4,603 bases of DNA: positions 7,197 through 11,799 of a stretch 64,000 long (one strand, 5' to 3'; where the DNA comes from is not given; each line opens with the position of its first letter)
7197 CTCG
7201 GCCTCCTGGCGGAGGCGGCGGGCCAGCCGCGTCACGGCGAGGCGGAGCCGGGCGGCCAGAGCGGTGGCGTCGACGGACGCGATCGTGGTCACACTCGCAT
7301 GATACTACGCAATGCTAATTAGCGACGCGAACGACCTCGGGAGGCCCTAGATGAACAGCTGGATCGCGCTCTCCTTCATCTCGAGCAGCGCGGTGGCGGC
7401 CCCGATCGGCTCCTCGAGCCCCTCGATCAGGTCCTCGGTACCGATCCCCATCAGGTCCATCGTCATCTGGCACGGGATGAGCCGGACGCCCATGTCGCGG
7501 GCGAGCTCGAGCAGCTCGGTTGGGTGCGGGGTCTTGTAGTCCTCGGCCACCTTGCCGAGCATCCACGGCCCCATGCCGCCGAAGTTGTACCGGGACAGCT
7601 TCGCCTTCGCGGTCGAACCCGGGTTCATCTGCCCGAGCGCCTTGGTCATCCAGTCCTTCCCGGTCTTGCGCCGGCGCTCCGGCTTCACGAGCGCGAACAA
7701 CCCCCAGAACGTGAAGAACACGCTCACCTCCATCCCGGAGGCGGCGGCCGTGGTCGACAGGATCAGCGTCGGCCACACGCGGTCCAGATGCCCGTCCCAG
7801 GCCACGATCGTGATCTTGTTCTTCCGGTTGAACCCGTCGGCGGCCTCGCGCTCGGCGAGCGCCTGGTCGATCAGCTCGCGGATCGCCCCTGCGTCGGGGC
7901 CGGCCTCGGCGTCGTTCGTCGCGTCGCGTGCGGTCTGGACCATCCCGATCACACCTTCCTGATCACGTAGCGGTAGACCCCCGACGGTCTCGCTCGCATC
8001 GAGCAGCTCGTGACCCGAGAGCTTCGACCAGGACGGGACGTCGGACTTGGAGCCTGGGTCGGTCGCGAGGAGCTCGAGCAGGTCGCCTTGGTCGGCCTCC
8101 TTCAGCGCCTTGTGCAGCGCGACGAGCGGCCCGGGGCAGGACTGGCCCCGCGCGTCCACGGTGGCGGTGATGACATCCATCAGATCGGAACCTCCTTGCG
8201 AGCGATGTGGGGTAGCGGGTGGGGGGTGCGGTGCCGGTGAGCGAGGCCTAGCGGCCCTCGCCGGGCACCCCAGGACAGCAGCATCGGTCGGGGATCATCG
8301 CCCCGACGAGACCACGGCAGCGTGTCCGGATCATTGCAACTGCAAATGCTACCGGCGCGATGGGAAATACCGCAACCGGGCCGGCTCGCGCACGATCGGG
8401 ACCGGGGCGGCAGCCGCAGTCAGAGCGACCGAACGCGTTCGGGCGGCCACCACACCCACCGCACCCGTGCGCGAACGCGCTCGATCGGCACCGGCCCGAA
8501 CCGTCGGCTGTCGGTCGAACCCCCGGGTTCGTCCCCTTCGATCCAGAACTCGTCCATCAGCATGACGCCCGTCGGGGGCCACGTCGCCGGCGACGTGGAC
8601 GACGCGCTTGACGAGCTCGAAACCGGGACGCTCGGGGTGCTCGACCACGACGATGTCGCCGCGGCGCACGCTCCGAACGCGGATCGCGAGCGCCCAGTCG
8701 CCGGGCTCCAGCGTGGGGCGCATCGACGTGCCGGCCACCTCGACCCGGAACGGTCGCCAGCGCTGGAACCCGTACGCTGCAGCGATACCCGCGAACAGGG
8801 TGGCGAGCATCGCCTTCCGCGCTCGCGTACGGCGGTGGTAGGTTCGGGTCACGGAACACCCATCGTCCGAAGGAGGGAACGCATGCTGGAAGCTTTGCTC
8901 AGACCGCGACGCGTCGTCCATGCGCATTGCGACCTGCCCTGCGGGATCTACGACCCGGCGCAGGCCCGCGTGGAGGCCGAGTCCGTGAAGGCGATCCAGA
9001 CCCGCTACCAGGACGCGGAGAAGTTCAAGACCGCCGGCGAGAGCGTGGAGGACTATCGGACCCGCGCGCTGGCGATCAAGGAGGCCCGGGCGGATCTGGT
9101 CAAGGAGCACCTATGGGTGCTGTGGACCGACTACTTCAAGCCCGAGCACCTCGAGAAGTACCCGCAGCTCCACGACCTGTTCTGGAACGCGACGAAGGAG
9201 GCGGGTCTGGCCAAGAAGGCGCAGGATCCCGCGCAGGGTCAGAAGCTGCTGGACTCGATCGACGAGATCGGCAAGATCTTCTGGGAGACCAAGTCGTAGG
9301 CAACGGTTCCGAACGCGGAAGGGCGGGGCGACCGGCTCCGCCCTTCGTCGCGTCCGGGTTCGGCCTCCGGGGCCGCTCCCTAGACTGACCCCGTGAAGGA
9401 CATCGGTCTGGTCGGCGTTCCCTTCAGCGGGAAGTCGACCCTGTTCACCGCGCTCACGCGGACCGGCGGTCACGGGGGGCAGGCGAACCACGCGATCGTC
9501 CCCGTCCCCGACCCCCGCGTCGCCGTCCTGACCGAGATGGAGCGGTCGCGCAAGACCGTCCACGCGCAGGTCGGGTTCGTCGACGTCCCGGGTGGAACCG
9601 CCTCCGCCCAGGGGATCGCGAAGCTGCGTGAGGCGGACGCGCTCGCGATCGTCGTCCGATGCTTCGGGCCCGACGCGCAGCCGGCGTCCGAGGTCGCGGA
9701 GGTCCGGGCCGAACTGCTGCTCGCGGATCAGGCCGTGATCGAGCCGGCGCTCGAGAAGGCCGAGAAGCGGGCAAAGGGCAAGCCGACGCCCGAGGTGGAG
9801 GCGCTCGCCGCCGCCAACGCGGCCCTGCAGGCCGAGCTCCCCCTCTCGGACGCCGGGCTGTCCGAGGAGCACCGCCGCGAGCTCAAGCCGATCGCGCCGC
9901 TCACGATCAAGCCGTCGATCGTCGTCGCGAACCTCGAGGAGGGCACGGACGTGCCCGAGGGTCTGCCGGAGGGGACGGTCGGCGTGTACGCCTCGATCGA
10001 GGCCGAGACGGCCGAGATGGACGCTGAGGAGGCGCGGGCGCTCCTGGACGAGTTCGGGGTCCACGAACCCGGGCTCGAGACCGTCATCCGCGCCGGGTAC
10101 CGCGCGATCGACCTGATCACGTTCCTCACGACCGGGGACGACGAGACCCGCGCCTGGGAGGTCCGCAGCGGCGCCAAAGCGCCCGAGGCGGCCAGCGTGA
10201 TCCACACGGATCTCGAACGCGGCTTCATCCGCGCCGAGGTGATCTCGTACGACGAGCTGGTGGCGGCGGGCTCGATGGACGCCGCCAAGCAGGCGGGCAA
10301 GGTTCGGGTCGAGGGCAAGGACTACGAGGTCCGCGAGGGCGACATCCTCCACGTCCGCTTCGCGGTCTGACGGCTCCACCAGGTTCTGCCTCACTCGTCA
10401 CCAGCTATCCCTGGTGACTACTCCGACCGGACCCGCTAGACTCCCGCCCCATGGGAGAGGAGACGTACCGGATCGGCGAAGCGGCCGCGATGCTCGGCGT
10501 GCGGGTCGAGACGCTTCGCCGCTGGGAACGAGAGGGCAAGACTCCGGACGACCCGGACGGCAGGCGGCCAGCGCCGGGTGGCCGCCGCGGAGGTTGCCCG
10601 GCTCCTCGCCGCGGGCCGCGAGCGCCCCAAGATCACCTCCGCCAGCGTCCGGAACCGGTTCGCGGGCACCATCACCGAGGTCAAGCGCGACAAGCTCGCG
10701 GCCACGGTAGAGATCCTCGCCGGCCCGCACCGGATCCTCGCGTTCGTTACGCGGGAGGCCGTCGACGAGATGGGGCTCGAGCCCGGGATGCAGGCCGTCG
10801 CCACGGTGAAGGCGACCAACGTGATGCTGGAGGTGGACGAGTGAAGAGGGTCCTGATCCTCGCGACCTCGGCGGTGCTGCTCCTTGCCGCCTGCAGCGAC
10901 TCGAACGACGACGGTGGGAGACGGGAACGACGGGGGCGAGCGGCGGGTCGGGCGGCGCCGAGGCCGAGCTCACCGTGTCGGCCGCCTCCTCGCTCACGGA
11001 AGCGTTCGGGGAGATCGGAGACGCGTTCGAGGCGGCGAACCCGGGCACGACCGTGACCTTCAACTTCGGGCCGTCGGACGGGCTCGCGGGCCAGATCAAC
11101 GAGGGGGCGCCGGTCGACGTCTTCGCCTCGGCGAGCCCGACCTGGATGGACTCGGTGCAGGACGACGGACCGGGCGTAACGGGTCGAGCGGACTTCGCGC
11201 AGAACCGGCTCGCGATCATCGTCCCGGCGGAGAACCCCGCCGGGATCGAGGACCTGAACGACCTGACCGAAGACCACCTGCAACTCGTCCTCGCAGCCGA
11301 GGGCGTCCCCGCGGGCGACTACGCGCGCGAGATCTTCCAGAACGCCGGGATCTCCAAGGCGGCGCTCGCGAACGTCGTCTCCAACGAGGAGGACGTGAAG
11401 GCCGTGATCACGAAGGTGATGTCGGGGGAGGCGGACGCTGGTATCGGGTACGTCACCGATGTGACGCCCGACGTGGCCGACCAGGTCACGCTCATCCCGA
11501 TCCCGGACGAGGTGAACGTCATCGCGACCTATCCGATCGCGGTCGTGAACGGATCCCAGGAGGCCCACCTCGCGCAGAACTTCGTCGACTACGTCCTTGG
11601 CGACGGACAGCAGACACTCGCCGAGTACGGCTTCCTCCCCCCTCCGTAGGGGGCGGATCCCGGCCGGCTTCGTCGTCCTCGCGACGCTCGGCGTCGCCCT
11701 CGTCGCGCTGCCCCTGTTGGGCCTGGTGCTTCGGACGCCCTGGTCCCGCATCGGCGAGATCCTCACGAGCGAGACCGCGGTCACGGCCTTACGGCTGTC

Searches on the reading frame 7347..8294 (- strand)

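Call 91: search_protein_families(library=pfam, max_evalue=0.000001, proteins=[window:7347-8294:-])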
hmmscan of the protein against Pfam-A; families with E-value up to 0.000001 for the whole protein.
window:7347-8294:- (315 aa): 2 families
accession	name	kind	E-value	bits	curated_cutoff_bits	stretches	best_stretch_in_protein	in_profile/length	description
PF13686.11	DrsE_2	-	3.5e-44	150.9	25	1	158-314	2-156/156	DsrE/DsrF/DrsH-like family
PF01206.22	TusA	-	1.3e-18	67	28.6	1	45-104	2-61/70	Sulfurtransferase TusA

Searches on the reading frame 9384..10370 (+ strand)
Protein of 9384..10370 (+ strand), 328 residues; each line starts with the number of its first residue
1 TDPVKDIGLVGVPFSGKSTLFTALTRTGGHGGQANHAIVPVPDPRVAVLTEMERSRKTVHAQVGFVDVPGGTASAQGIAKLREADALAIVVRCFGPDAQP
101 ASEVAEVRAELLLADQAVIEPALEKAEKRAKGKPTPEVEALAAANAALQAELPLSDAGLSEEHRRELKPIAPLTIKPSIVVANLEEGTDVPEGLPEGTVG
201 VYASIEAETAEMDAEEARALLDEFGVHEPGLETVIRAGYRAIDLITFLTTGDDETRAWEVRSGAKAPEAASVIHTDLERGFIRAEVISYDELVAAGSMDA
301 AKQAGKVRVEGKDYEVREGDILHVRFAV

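Call 91: search_protein_families(library=pfam, max_evalue=0.000001, proteins=[window:9384-10370:+])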
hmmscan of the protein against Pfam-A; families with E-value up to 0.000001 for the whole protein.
window:9384-10370:+ (328 aa): 1 family
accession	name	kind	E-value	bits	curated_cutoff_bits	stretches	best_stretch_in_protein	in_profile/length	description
PF06071.19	YchF-GTPase_C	-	9.9e-35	119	27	1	244-326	1-83/84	Protein of unknown function (DUF933)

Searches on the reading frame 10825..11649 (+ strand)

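Call 91: search_protein_families(library=pfam, max_evalue=0.000001, proteins=[window:10825-11649:+])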
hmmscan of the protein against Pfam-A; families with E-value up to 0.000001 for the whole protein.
window:10825-11649:+ (274 aa): 3 families
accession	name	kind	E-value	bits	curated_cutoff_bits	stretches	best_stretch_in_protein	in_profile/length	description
PF13531.11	SBP_bac_11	-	4.6e-57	193.8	25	1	49-270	1-226/227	Bacterial extracellular solute-binding protein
PF01547.30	SBP_bac_1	-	6e-21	76.2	26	1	54-263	1-306/307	Bacterial extracellular solute-binding protein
PF12727.12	PBP_like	-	1.7e-09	37.6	27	1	124-208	66-150/193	PBP superfamily domain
